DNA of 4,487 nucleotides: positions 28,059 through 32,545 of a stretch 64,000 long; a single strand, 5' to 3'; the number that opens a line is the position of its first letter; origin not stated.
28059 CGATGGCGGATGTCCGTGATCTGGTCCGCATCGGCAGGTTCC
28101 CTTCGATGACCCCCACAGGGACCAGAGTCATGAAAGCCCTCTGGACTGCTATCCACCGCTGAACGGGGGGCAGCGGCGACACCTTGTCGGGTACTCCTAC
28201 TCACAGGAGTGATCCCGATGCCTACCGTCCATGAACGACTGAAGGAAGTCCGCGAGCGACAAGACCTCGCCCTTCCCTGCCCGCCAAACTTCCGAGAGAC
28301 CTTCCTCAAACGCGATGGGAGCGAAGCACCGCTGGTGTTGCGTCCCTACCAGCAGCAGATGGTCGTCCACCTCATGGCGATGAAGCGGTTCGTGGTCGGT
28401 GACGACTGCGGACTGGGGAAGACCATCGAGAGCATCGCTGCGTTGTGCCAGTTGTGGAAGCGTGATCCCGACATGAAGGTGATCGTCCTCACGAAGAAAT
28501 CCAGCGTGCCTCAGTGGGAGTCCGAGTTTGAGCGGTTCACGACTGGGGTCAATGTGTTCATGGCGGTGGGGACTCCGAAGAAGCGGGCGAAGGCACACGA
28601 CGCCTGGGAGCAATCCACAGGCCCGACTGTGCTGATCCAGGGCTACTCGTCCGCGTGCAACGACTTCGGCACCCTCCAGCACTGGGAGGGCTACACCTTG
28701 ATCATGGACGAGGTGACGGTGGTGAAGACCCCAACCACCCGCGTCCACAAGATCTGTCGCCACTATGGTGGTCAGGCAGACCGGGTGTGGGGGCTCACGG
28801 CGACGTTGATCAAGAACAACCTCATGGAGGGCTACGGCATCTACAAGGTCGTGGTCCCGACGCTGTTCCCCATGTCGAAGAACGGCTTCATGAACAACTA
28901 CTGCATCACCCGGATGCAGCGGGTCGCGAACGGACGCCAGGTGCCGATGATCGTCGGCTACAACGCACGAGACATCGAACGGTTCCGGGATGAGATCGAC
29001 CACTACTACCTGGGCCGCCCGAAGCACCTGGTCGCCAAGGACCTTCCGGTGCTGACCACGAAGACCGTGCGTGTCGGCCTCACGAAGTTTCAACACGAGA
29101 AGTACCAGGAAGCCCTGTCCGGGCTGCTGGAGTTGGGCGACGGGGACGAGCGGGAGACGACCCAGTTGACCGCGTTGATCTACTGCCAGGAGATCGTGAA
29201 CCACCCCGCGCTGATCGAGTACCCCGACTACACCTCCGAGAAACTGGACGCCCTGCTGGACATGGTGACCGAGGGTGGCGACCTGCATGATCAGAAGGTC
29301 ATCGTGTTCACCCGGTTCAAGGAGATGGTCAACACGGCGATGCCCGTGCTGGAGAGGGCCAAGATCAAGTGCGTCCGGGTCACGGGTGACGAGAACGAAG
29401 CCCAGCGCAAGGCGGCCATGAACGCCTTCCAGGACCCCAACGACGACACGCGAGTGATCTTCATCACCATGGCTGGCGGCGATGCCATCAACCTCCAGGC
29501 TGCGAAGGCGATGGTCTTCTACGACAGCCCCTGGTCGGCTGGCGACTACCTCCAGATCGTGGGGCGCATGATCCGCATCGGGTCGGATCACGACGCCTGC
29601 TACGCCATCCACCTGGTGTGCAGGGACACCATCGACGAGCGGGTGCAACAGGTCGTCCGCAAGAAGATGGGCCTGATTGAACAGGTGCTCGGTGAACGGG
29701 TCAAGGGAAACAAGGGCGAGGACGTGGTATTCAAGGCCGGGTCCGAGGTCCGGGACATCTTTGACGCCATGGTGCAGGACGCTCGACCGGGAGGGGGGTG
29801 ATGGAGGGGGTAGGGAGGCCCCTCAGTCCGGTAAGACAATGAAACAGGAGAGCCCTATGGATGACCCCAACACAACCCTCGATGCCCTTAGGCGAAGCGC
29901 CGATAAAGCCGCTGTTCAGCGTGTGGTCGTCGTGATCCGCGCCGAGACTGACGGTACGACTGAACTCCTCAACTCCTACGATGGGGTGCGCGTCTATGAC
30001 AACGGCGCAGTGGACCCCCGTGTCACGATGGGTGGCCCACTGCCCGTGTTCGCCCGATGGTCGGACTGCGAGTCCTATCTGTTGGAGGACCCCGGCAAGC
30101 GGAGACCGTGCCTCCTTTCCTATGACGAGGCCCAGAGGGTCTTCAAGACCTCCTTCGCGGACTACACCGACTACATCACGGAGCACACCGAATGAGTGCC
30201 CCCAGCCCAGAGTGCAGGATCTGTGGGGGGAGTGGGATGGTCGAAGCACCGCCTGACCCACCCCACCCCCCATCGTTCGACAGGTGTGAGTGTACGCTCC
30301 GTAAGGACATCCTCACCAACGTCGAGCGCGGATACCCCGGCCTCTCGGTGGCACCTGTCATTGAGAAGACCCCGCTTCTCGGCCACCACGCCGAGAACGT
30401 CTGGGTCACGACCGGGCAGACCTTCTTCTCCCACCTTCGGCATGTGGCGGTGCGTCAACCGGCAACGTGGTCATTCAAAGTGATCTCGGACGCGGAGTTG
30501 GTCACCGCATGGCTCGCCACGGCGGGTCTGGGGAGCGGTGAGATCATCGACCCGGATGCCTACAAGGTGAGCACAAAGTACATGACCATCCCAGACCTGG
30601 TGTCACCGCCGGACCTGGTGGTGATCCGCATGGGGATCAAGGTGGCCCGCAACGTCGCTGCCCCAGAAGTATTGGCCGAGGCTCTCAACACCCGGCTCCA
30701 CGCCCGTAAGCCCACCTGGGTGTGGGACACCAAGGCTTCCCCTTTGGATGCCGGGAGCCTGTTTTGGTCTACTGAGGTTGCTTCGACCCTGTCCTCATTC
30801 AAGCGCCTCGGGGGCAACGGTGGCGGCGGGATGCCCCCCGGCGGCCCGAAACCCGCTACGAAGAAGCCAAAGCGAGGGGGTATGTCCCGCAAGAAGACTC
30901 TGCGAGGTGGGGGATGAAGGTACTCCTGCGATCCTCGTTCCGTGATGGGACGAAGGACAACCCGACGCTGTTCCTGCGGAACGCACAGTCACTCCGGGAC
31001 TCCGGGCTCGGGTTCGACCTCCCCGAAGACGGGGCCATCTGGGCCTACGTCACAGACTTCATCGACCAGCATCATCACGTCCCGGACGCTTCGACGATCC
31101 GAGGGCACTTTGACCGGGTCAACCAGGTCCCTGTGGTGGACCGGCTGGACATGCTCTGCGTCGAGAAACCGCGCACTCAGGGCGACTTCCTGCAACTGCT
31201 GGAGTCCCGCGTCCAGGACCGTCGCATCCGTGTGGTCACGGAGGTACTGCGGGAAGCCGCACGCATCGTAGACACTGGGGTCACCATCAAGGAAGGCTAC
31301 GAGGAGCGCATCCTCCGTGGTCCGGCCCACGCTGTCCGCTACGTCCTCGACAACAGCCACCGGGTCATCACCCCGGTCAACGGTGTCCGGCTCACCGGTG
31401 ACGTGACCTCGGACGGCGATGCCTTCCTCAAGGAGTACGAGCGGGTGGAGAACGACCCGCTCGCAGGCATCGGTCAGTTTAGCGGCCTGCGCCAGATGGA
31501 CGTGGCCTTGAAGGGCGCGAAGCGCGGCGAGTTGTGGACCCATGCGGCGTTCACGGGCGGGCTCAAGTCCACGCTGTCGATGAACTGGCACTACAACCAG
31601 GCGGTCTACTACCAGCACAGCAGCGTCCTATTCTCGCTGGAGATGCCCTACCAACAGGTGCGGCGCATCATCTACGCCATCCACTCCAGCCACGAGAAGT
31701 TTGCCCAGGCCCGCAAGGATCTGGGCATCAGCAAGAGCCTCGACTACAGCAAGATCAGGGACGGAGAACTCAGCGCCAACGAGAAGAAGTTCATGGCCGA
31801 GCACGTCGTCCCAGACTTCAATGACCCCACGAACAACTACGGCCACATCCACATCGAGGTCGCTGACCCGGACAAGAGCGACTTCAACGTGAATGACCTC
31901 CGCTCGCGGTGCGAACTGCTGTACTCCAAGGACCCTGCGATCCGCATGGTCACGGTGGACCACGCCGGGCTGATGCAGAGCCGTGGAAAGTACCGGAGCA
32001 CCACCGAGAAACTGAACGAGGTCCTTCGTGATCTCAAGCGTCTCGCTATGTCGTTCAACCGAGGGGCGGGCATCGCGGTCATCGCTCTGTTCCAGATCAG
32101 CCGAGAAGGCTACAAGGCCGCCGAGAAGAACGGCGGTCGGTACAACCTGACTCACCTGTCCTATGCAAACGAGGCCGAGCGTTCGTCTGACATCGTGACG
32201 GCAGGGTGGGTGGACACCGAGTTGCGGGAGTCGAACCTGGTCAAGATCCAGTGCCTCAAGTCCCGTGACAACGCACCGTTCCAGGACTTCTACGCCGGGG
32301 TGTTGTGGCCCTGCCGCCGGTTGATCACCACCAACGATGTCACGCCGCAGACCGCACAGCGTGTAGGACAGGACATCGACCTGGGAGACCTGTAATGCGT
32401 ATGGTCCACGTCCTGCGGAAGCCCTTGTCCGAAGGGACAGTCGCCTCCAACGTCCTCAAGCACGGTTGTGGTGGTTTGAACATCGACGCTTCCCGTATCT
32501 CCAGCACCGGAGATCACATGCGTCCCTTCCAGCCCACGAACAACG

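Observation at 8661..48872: Shine-Dalgarno-locking hairpins exactly where class I read-through meets class III genes (T4-like translational timing switch)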

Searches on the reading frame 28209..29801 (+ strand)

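Call 11: search_protein_families(library=pfam, proteins=[window:28209-29801:+])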
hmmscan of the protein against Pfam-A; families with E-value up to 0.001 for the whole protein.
window:28209-29801:+ (530 aa): 4 families
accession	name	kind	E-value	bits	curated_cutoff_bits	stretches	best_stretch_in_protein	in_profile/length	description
PF00176.29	SNF2-rel_dom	-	7.3e-29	101.2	24.9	1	47-334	1-289/290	SNF2-related domain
PF00271.37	Helicase_C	-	2.4e-20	73.3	23.5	1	345-458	2-110/110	Helicase conserved C-terminal domain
PF04851.21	ResIII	-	6.2e-07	29.9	22.5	1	43-200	3-162/164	Type III restriction enzyme, res subunit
PF00270.35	DEAD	-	1.2e-06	28.8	26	1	45-203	1-162/167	DEAD/DEAH box helicase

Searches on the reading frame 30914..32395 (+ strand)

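Call 11: search_protein_families(library=pfam, proteins=[window:30914-32395:+])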
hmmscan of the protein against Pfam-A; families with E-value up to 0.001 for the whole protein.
window:30914-32395:+ (493 aa): 2 families
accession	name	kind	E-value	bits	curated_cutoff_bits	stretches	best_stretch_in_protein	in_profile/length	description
PF03796.21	DnaB_C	-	3.3e-19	69.7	27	1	190-430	4-210/255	DnaB-like helicase C terminal domain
PF20307.4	divDNAB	-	9.8e-05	21.6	26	0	190-405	62-260/356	Divergent DnaB-like ATPase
